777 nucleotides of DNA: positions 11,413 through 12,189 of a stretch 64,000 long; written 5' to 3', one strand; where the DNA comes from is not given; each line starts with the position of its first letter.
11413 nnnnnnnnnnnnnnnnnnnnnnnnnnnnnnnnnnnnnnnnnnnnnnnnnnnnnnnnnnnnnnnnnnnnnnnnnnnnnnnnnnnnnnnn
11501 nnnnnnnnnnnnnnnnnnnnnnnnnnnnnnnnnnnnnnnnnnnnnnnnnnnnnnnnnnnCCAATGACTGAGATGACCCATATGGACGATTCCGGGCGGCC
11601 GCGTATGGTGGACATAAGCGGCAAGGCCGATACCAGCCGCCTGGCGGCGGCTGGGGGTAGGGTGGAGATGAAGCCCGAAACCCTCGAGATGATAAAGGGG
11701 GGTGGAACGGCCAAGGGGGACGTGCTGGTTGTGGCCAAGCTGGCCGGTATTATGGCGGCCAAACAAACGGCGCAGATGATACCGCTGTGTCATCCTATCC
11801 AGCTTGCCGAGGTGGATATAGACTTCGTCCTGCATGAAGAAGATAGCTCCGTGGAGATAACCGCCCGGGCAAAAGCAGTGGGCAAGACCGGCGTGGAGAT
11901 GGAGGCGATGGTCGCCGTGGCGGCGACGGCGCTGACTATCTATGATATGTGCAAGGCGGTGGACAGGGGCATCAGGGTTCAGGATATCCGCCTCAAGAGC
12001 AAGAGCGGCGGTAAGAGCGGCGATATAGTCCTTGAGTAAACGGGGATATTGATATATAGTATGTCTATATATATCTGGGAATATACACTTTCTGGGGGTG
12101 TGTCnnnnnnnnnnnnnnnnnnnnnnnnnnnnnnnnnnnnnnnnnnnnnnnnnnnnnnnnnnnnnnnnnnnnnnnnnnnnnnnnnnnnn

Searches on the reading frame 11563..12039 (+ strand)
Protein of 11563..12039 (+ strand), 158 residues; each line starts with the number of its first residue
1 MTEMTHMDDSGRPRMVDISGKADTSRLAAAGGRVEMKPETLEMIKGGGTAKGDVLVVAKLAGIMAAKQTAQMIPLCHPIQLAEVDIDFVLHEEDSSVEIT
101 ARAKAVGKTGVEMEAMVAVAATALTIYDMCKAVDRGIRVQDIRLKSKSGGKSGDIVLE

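Call 16: search_protein_families(library=pfam, proteins=[window:11563-12039:+], max_evalue=0.001)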
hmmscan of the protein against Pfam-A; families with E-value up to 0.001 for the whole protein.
window:11563-12039:+ (158 aa): 1 family
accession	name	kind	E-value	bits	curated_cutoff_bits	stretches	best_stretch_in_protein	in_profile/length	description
PF01967.27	MoaC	-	1.3e-54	184.3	27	1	15-150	1-136/136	MoaC family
